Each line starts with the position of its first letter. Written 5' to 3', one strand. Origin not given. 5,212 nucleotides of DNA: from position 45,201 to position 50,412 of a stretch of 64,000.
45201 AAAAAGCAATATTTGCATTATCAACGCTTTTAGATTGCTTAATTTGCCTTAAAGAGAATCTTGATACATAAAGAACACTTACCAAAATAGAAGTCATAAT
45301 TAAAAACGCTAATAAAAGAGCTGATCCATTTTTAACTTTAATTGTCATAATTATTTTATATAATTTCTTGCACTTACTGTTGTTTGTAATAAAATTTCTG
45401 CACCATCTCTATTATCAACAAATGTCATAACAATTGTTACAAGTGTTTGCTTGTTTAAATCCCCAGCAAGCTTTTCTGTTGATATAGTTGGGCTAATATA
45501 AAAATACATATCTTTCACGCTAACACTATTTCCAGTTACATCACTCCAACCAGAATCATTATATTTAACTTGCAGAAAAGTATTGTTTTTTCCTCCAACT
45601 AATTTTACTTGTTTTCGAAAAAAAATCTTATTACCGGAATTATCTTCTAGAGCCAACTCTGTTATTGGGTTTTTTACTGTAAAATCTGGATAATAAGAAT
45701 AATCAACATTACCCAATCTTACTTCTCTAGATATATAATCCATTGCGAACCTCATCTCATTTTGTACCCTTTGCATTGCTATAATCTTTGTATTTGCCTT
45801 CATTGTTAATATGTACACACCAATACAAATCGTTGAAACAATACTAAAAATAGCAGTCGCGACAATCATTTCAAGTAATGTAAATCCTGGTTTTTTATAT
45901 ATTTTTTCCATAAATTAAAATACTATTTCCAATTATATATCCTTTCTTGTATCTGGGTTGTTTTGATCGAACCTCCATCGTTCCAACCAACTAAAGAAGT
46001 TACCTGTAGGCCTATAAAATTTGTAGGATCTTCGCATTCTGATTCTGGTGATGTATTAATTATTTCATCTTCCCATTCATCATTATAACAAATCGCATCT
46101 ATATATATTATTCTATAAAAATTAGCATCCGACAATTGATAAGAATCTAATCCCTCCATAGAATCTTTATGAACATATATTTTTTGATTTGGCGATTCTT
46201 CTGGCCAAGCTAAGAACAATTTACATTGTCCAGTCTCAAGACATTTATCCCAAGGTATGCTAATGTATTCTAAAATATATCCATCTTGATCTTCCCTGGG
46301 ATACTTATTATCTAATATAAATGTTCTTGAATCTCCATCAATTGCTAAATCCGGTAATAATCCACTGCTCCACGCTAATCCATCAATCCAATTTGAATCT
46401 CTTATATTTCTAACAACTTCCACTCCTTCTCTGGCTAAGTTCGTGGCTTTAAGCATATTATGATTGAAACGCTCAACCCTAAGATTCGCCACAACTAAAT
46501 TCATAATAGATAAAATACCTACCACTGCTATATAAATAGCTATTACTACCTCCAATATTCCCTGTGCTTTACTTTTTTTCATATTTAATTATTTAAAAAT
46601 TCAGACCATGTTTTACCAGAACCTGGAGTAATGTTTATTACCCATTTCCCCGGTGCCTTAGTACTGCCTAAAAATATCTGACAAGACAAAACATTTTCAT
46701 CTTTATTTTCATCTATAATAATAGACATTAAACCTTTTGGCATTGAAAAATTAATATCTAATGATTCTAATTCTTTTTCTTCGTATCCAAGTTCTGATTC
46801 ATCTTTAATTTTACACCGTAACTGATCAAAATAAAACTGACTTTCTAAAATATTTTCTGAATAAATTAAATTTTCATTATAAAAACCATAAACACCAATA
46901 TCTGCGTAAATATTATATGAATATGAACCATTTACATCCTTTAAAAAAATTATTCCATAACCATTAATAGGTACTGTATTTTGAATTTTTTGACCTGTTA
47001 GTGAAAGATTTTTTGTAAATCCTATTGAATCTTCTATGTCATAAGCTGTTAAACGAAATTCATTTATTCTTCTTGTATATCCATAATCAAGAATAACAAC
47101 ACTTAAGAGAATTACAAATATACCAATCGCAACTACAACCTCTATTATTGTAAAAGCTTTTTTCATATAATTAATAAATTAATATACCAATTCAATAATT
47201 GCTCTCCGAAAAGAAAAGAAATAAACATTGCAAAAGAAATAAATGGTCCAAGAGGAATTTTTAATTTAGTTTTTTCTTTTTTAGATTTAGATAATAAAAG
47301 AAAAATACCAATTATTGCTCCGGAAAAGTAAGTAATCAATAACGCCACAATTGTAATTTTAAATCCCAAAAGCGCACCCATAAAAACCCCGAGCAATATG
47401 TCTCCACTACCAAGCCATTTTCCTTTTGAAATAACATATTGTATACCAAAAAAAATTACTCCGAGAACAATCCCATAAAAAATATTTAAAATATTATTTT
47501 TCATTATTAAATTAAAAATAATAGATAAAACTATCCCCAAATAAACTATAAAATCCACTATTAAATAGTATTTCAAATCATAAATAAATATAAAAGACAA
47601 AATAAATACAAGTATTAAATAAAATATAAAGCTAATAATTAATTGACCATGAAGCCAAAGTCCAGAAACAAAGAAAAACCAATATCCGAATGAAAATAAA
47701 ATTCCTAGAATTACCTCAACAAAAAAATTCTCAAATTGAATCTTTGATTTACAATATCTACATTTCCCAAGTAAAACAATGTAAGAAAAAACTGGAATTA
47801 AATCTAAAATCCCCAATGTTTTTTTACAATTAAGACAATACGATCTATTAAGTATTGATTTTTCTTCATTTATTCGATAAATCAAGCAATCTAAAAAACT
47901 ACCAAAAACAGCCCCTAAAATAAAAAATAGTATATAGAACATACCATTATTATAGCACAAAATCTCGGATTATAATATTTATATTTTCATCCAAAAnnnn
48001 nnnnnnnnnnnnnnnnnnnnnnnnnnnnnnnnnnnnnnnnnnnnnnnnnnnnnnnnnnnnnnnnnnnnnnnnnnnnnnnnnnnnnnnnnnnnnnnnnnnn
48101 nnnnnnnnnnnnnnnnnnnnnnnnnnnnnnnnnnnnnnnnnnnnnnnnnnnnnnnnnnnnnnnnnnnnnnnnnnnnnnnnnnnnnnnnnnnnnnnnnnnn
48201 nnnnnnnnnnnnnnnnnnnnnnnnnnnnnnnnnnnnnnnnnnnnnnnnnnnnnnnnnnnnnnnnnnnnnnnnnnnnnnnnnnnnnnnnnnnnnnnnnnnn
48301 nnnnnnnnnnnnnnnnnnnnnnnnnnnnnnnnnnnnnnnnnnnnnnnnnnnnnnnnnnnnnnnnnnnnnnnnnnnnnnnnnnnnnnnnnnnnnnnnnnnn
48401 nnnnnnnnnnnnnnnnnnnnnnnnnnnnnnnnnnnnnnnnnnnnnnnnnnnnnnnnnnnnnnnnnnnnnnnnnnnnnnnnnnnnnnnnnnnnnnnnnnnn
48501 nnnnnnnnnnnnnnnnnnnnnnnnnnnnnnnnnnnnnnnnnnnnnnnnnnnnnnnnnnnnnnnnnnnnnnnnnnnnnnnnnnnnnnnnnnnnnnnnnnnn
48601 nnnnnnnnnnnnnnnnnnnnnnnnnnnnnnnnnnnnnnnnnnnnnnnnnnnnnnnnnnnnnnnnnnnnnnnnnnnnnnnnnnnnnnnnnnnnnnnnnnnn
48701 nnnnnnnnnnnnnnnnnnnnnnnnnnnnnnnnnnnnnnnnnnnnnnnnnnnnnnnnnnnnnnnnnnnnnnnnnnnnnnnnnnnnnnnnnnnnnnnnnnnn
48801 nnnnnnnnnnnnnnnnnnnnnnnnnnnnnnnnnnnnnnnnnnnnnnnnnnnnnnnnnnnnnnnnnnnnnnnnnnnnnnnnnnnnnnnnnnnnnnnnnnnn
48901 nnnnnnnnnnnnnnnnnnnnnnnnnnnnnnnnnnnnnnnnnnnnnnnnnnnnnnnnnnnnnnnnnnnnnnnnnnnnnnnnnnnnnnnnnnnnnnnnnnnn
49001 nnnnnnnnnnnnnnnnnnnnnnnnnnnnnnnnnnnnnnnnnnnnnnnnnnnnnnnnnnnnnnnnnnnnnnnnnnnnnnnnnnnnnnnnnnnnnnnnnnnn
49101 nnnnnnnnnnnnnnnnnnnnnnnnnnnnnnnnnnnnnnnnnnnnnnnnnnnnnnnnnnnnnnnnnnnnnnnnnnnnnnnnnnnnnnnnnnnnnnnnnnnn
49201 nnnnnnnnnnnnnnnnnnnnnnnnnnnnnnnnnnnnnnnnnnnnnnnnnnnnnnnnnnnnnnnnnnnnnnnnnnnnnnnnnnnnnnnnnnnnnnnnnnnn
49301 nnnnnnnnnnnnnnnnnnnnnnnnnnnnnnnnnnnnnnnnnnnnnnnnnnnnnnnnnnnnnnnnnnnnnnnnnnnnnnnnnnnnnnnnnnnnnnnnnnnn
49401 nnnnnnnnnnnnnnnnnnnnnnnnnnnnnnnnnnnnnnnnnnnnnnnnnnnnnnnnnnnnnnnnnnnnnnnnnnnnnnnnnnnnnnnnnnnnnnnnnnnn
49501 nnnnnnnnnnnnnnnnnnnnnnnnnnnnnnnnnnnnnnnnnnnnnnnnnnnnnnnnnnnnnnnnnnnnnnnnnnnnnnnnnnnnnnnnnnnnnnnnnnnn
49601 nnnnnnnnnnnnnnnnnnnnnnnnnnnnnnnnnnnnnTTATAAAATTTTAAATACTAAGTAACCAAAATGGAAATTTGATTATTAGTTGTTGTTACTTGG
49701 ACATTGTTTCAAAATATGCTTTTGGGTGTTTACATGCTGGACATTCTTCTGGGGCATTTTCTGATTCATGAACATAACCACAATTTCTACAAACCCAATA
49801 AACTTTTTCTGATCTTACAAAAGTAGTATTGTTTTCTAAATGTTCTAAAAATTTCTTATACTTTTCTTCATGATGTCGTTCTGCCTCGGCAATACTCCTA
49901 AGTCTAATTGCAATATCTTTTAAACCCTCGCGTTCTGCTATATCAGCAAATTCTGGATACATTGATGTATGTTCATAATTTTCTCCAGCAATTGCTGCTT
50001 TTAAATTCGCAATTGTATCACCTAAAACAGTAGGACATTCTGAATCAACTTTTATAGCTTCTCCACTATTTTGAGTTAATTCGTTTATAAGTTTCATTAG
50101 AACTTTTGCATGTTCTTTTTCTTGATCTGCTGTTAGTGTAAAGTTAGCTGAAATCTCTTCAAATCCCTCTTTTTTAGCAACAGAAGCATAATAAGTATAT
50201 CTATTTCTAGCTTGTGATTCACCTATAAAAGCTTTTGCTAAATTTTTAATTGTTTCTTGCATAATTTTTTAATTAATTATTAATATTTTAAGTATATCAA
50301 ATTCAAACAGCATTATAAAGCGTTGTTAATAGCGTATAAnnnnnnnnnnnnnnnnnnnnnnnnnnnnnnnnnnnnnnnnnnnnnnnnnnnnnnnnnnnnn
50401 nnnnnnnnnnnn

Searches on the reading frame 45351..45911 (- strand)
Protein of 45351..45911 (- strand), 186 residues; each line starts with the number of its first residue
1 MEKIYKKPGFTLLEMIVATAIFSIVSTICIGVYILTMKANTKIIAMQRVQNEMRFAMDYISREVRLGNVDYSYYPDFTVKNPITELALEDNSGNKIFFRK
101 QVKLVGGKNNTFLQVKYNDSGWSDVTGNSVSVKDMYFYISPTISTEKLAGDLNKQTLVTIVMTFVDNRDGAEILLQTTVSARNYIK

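Call 23: search_protein_families(library=pfam, proteins=[window:45351-45911:-], max_evalue=0.001)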
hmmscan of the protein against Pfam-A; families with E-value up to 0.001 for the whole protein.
window:45351-45911:- (186 aa): 1 family
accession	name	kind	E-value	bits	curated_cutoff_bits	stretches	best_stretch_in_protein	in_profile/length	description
PF07963.17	N_methyl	-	6.2e-07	29.2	21.2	1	8-28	5-25/27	Prokaryotic N-terminal methylation motif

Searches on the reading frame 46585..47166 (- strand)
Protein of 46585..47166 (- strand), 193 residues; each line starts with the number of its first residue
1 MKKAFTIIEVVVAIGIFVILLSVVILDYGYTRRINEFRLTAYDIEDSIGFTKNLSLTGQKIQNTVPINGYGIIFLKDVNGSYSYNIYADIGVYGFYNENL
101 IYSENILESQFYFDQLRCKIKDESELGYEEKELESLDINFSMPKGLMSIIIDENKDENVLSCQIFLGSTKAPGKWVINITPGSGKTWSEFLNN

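Call 23: search_protein_families(library=pfam, proteins=[window:46585-47166:-], max_evalue=0.001)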
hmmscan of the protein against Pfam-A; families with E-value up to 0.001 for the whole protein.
window:46585-47166:- (193 aa): 1 family
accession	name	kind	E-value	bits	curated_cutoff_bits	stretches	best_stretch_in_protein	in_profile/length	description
PF07963.17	N_methyl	-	0.00087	19.2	21.2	0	2-24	4-26/27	Prokaryotic N-terminal methylation motif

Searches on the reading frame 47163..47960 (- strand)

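Call 23: search_protein_families(library=pfam, proteins=[window:47163-47960:-], max_evalue=0.001)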
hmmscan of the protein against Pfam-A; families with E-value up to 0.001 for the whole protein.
window:47163-47960:- (265 aa): 2 families
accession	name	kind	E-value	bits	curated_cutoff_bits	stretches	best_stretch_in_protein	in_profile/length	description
PF06750.18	A24_N_bact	-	3e-26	91.7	23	1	14-95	1-83/84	Bacterial Peptidase A24 N-terminal domain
PF01478.23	Peptidase_A24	-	1.4e-10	42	26.5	1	115-219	1-104/104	Type IV leader peptidase family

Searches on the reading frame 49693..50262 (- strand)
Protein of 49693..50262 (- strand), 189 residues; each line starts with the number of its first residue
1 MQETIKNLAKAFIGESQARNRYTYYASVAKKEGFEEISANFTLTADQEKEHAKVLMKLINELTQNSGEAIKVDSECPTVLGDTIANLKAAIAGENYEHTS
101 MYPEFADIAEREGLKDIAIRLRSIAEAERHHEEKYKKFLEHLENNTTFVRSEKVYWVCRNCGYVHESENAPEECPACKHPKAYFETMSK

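Call 33: search_protein_families(library=pfam, proteins=[window:49693-50262:-], max_evalue=0.0001)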
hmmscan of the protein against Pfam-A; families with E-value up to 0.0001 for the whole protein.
window:49693-50262:- (189 aa): 4 families
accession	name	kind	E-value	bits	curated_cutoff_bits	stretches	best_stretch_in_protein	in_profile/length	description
PF02915.23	Rubrerythrin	-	6.4e-33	114.5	22.8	1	6-138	1-136/137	Rubrerythrin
PF21349.2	RUBY_RBDX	-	1.7e-15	56.6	26.5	1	156-185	1-30/30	Rubrerythrin, rubredoxin-like domain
PF00210.30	Ferritin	-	9.5e-10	39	24.5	1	6-143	2-140/142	Ferritin-like domain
PF23458.2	DUF7130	-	1.6e-06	28.4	35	1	131-182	29-81/89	Domain of unknown function (DUF7130)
